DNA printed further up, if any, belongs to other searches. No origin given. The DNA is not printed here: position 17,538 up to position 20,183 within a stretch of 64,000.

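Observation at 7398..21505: Unusual catabolic cluster: Rut-like helper enzymes, ATP-dependent hydantoinase/oxoprolinase pair, three-subunit molybdenum hydroxylase and isochorismatase-family amidohydrolase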

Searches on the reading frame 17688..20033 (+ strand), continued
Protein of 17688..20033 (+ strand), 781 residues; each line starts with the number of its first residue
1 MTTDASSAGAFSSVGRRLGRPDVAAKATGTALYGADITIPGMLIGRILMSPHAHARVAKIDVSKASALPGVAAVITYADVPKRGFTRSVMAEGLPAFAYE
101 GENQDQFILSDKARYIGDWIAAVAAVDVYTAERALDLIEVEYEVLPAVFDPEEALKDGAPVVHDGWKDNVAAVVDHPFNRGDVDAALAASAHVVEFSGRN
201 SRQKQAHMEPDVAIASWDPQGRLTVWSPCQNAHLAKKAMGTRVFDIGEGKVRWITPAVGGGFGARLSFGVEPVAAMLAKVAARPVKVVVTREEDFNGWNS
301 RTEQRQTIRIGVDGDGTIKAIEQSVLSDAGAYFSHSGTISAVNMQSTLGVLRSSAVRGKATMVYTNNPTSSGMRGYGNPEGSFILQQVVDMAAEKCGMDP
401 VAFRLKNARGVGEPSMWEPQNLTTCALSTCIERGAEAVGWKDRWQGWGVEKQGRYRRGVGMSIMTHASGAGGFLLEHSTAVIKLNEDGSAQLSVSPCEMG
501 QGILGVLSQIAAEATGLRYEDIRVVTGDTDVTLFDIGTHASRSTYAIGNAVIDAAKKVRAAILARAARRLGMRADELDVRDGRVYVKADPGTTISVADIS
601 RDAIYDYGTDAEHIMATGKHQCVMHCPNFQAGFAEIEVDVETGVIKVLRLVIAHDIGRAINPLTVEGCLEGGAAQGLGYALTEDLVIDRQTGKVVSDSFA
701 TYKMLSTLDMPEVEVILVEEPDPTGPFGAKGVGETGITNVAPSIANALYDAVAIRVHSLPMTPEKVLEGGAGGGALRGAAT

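Call 40: search_protein_families(library=pfam, proteins=[L009:6989-8515:+, L009:12312-12752:+, L009:12749-13543:+, L010:13581-14336:+, L009:14296-14955:-, L009:15018-15809:-, L020:11033-11344:+, L020:11346-12500:+, L020:392-2107:-, L020:14024-14680:-], max_evalue=0.001)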
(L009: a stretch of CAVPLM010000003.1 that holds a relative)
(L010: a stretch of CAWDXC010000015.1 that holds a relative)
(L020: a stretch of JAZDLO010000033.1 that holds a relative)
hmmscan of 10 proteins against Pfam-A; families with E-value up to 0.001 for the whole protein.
L009:6989-8515:+ (508 aa): 4 families
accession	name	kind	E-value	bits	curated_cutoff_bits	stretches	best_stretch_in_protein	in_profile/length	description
PF13458.12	Peripla_BP_6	-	5.3e-41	141.9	31.7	1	106-449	1-325/343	Periplasmic binding protein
PF13433.12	Peripla_BP_5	-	2.9e-08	33.7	27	1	107-186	1-77/363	Periplasmic binding protein domain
PF01094.35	ANF_receptor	-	1.5e-06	28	25.4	1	148-339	22-205/353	Receptor family ligand binding region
PF10518.14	TAT_signal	-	1.5e-05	25.1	22.7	1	39-57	2-20/21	TAT (twin-arginine translocation) pathway signal sequence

L009:12312-12752:+ (146 aa): 1 family
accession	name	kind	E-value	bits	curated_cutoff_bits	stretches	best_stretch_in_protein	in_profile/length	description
PF01042.26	Ribonuc_L-PSP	-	2.8e-19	69.7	27.3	1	13-132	8-121/121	Endoribonuclease L-PSP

L009:12749-13543:+ (264 aa): 2 families
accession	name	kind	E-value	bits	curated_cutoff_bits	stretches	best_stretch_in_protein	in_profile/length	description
PF01026.27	TatD_DNase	-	5.4e-15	55.9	27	1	4-219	1-203/253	TatD related DNase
PF02126.24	PTE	-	0.00049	20.1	22.4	0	103-195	127-215/298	Phosphotriesterase family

L010:13581-14336:+ (251 aa): 4 families
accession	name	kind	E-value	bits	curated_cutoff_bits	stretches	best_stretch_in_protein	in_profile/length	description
PF01614.24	IclR_C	-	7.7e-29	100.9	24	1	76-239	6-173/174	Bacterial transcriptional regulator IclR C-terminal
PF09339.16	HTH_IclR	-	4.1e-11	42.9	22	1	5-54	2-51/52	IclR helix-turn-helix domain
PF01978.25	TrmB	-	0.00013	22.2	25.6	1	19-52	20-53/68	Sugar-specific transcriptional regulator TrmB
PF13384.12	HTH_23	-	0.00046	20.4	24.6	0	21-46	17-42/50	Homeodomain-like domain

L009:14296-14955:- (219 aa): 2 families
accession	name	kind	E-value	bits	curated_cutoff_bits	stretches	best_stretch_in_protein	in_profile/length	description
PF02310.24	B12-binding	-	6.3e-19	68.4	32.1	1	77-187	1-115/121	B12 binding domain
PF02607.22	B12-binding_2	-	4.8e-10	39.9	23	1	1-62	12-72/74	B12 binding domain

L009:15018-15809:- (263 aa): 4 families
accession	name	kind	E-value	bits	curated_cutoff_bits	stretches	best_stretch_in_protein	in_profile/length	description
PF07702.18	UTRA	-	4.3e-20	72.4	23.8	1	121-255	7-141/141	UTRA domain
PF00392.27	GntR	-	3.3e-15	55.9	27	1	34-95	2-63/64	Bacterial regulatory proteins, gntR family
PF08220.18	HTH_DeoR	-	9.9e-05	22.4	21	1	61-92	19-50/57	DeoR-like helix-turn-helix domain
PF14502.12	HTH_41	-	0.00059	19.7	25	1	52-87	2-37/48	Helix-turn-helix domain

L020:11033-11344:+ (103 aa): 1 family
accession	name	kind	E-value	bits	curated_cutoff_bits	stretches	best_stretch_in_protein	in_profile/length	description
PF03992.22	ABM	-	4.7e-16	59.2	23.1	1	3-78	1-77/78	Antibiotic biosynthesis monooxygenase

L020:11346-12500:+ (384 aa): 3 families
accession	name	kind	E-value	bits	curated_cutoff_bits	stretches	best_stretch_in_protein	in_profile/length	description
PF00465.25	Fe-ADH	-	2.5e-43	148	31.3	1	9-175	2-168/168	Iron-containing alcohol dehydrogenase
PF25137.1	ADH_Fe_C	-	5.2e-41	140.9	27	1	186-383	1-193/194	Fe-containing alcohol dehydrogenase family, C-terminal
PF13685.12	Fe-ADH_2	-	5.7e-07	30.1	28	1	13-104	2-96/149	Iron-containing alcohol dehydrogenase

L020:392-2107:- (571 aa): 1 family
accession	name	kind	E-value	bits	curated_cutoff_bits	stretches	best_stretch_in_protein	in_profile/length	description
PF08757.17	CotH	-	8.6e-59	200.1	23.8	2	302-465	135-294/322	CotH kinase protein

L020:14024-14680:- (218 aa): 2 families
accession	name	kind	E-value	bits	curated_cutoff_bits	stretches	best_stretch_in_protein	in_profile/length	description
PF00440.29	TetR_N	-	3.1e-14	52.9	24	1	20-66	1-47/47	Bacterial regulatory proteins, tetR family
PF13305.11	TetR_C_33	-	8.2e-10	39.7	26.8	1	92-186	2-88/103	Tetracyclin repressor-like, C-terminal domain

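Call 71: search_solved_structures(query=L009:6989-8515:+, max_evalue=0.00001)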
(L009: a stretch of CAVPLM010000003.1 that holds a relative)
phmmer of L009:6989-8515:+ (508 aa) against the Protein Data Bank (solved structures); distinct sequences matched with E-value up to 0.00001: 7.
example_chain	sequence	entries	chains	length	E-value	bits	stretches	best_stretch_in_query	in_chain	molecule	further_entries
4ey3_A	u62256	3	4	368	1.1e-10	44.3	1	107-446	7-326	Twin-arginine translocation pathway signal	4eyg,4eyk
3sg0_A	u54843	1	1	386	2e-09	40.1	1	85-210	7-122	Extracellular ligand-binding receptor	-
4dqd_A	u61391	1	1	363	3.6e-08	36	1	105-210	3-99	Extracellular ligand-binding receptor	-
4gnr_A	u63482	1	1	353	4.1e-07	32.5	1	105-317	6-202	ABC transporter substrate-binding protein-branched chain amino acid transport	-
3td9_A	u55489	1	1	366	6.5e-07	31.8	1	103-445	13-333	Branched chain amino acid ABC transporter, periplasmic amino acid-binding protein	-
4q6w_A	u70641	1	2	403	1.4e-06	30.7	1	84-324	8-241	Putative leu/ile/val-binding protein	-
8wch_A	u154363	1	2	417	1.4e-06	30.7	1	99-381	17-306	Probable Leu/Ile/Val-binding protein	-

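Call 80: search_protein_families(library=pfam, proteins=[L087:13067-13342:+], max_evalue=0.1)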
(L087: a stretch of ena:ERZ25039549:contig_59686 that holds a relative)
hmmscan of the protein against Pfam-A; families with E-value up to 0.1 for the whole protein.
L087:13067-13342:+ (91 aa): 1 family
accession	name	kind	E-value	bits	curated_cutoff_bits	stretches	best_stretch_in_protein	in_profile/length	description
PF03992.22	ABM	-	0.00014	22.4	23.1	1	15-67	20-74/78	Antibiotic biosynthesis monooxygenase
